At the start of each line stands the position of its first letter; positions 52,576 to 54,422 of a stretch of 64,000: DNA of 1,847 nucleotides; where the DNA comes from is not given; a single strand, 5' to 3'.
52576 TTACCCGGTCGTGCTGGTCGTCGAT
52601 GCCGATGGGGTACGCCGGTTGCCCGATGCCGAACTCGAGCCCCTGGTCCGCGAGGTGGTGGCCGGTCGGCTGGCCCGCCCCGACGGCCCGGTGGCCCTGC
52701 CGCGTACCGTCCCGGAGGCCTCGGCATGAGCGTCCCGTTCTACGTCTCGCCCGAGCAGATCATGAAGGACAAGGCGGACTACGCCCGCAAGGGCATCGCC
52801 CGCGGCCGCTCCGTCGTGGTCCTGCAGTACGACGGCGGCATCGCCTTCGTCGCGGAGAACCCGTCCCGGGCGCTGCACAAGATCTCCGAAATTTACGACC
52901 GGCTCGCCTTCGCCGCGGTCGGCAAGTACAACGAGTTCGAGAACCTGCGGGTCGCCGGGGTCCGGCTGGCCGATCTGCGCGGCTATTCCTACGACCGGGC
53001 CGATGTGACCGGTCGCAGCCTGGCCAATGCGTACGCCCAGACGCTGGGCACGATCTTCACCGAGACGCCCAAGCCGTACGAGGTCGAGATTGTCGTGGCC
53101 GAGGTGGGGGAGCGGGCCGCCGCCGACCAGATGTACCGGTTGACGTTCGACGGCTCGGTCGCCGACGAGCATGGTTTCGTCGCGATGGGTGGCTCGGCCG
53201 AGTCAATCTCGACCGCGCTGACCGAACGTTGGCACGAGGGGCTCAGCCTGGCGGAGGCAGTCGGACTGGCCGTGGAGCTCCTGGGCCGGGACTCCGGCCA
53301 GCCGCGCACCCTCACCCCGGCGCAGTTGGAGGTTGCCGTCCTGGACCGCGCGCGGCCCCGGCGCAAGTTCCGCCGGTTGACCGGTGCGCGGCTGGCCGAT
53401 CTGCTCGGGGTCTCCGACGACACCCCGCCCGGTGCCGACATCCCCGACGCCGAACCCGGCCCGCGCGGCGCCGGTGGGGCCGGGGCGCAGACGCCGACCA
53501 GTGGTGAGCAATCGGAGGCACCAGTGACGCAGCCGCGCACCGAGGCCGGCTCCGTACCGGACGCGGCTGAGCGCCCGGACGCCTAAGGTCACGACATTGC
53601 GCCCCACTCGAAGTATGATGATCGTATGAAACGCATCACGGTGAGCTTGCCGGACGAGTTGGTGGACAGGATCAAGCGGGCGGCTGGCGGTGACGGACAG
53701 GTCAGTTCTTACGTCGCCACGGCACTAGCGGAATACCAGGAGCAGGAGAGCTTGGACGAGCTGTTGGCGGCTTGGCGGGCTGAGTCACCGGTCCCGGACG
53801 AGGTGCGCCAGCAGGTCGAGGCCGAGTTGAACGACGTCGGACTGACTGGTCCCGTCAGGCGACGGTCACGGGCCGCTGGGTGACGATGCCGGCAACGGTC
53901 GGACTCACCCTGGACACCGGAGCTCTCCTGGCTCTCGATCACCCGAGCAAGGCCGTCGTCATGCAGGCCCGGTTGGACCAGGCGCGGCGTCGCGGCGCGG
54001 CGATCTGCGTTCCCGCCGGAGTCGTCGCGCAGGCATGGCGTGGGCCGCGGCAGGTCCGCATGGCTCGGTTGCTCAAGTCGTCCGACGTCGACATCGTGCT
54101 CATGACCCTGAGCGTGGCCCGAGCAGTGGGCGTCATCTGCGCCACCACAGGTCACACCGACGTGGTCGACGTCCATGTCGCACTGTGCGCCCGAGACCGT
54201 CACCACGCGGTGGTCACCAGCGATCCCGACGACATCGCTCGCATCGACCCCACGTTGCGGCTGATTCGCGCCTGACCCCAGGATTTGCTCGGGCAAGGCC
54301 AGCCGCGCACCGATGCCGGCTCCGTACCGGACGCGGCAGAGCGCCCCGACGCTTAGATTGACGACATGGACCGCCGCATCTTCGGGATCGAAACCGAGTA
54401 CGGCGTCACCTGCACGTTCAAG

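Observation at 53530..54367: vapBC cassette inserted exactly at the prcA-pafA junction, flanked by 68-bp direct repeats that duplicate the prcA 3' end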

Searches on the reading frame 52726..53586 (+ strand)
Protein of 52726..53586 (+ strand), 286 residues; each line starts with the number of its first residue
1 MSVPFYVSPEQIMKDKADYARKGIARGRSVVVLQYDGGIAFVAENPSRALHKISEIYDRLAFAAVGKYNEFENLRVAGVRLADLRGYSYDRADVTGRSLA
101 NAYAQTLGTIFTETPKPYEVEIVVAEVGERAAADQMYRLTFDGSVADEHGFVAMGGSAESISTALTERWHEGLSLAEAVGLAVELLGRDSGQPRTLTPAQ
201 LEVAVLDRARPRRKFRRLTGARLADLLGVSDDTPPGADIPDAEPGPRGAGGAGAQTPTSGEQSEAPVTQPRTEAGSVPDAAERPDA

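Call 5: search_protein_families(library=pfam, proteins=[window:52726-53586:+], max_evalue=0.01)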
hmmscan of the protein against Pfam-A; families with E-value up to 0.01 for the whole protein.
window:52726-53586:+ (286 aa): 1 family
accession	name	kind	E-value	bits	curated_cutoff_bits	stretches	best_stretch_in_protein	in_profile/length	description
PF00227.31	Proteasome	-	4.2e-14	53.1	22.4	1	26-205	3-188/189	Proteasome subunit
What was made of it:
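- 52726..53586 (+): prcA, proteasome alpha subunit, with a lineage-specific C-terminal tail about 45 aa long. Pfam Proteasome (call 5).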

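Call 9: find_encoding_contigs(protein=window:52726-53586:+, flank=6000, max_places=10)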
Protein window:52726-53586:+ (286 aa): no gene with exactly this product is on record in the collection.

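Call 14: find_homologous_proteins(query=window:52726-53583:+, max_evalue=1e-30)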
Query window:52726-53583:+ (286 aa): 7999 proteins with E <= 1e-30 among 8000 candidates; the best 120 are listed.
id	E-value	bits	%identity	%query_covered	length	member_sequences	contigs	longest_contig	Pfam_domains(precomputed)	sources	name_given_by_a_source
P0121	5.4e-181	618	100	100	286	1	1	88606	PF00227.32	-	-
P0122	2.1e-123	429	83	85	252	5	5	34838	PF00227.32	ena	-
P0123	3.4e-122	425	83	82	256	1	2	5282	PF00227.32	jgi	jgi:proteasome alpha subunit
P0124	4.2e-122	425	80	88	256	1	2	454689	PF00227.32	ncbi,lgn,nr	ncbi:MAG: proteasome subunit alpha [Actinomycetota bacterium]|nr:MAG: proteasome subunit alpha [Acti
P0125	1.9e-121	423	81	84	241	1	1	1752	PF00227.32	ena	-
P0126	3.3e-121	422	81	84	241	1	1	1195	PF00227.32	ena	-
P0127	5.9e-121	421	84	80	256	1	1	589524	PF00227.32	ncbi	ncbi:MAG: proteasome subunit alpha [Candidatus Nanopelagicales bacterium]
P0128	8.7e-121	420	79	85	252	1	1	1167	PF00227.32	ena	-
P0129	1.1e-120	420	80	84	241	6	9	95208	PF00227.32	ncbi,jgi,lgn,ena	ncbi:MAG: proteasome subunit alpha [Actinomycetes bacterium]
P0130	1.1e-119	417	79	84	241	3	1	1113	PF00227.32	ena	-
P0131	1.8e-119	416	79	85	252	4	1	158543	PF00227.32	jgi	jgi:proteasome alpha subunit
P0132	3.2e-119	415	81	85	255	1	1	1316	PF00227.32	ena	-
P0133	7.9e-119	414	78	86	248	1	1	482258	PF00227.32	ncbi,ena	-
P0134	1.3e-117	410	80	84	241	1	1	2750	PF00227.32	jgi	-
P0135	1.4e-117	410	81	80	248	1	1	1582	PF00227.32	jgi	jgi:proteasome alpha subunit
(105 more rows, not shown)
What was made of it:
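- The window comes from a metagenome-type contig: its own PrcA cluster has one member on an 88.6-kb contig (call 14).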

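Call 23: find_encoding_contigs(protein=P0122, flank=4000, max_places=3)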
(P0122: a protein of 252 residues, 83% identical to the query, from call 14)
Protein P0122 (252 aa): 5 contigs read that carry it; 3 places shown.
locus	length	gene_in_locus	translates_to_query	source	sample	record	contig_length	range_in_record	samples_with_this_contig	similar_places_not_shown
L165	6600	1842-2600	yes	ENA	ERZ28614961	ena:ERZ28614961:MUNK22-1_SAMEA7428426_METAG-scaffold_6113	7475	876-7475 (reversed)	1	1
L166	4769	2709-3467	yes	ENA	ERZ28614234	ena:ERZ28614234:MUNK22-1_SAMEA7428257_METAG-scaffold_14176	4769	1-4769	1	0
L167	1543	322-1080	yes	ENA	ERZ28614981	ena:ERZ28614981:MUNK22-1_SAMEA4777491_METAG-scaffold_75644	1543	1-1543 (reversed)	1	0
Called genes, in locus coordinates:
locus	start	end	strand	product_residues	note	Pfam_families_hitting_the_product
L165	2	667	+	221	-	?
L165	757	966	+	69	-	PF05639:Pup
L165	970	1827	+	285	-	PF00227:Proteasome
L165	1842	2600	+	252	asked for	PF00227:Proteasome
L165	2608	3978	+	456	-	PF03136:Pup_ligase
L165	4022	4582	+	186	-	PF00254:FKBP_C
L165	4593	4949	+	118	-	PF00254:FKBP_C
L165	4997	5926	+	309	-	PF13280:WYL, PF25583:WCX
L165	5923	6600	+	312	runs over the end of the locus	PF19187:HTH_PafC, PF13280:WYL, PF25583:WCX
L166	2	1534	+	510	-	?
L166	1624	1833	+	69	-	PF05639:Pup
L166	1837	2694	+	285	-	PF00227:Proteasome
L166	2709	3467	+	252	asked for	PF00227:Proteasome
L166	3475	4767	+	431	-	?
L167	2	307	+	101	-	?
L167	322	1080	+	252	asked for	PF00227:Proteasome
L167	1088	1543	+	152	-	?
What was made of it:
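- The nearest PrcA relative lacks it (call 23).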

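Call 24: find_encoding_contigs(protein=P0124, flank=4000, max_places=2)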
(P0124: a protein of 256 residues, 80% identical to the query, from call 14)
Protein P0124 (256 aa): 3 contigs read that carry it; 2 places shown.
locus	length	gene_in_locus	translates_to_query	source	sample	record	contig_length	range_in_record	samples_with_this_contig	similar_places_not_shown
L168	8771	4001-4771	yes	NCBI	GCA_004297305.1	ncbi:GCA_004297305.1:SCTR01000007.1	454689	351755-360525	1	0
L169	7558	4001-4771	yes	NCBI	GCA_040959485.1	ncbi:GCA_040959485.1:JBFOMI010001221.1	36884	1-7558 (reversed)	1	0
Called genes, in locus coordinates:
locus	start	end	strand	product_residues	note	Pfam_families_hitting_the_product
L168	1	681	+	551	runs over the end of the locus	PF13191:AAA_16 (faint), PF17758:Prot_ATP_ID_OB_N, PF16450:Prot_ATP_ID_OB_C, PF00004:AAA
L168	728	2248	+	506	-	PF03136:Pup_ligase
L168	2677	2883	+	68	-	-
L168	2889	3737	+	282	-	PF00227:Proteasome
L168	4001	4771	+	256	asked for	PF00227:Proteasome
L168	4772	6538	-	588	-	PF02720:DUF222, PF01844:HNH (weak)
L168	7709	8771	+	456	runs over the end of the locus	PF03136:Pup_ligase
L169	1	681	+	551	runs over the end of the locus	PF13191:AAA_16 (faint), PF17758:Prot_ATP_ID_OB_N, PF16450:Prot_ATP_ID_OB_C, PF00004:AAA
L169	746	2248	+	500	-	PF03136:Pup_ligase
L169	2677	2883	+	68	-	-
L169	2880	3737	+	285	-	PF00227:Proteasome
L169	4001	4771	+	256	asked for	PF00227:Proteasome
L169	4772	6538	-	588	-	PF02720:DUF222, PF01844:HNH (weak)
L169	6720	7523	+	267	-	-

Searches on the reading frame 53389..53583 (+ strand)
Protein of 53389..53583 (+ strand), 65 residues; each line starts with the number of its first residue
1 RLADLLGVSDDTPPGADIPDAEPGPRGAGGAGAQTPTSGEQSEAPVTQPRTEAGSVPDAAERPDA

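Call 45: find_homologous_proteins(query=window:53389-53583:+, max_evalue=10)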
Query seq(65 aa): no candidate shares three 5-residue words with the query. No homologue found.
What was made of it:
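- The repeated prcA tail is lineage-specific, so it cannot be the att site of a broadly mobile element (calls 14 and 45).
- Tried and rejected: A search with the PrcA tail peptide alone found no candidates (call 45), so the donor or relative test could not be run.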

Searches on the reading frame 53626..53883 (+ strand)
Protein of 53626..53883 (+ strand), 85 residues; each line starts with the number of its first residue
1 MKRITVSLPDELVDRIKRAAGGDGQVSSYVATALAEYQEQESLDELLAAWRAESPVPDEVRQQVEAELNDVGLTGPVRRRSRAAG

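Call 5: search_protein_families(library=pfam, proteins=[window:53626-53883:+], max_evalue=0.01)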
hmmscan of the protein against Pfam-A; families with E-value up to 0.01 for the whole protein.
window:53626-53883:+ (85 aa): 3 families
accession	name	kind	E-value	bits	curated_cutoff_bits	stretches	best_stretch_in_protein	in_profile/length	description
PF07878.17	RHH_5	-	7.4e-06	26.1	26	1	1-34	1-34/43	CopG-like RHH_1 or ribbon-helix-helix domain, RHH_5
PF01402.27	RHH_1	-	0.0026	18.1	20.5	0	3-24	1-22/39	Ribbon-helix-helix protein, copG family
PF13646.12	HEAT_2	-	0.0035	18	27.7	1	17-68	6-55/88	HEAT repeats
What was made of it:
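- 53626..53883 (+): vapB, ribbon-helix-helix antitoxin, 85 aa. RHH_5 26.1 bits at residues 1-34 (call 5).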

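Call 33: search_protein_families(library=ncbifam, proteins=[window:53626-53883:+], max_evalue=1)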
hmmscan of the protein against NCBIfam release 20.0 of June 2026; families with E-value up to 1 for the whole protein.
window:53626-53883:+ (85 aa): 2 families
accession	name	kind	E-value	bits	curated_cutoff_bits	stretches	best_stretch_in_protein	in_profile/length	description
NF041551.1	YlcI_YnfO_N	subfamily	0.0041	17.1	30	1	2-34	3-35/42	YlcI/YnfO family protein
NF050104.1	TA_MazE_antitoxin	equivalog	0.015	15.7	65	1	3-54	1-50/69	type II toxin-antitoxin system MazE family antitoxin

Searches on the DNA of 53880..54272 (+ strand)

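Call 47: search_dna_similar(query=L083:4480-5400:+, collection=plasmids, mode=distant, max_rows=15)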
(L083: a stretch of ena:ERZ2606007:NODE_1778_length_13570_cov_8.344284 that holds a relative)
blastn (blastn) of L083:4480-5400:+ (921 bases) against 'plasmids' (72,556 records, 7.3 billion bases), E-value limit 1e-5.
No match.
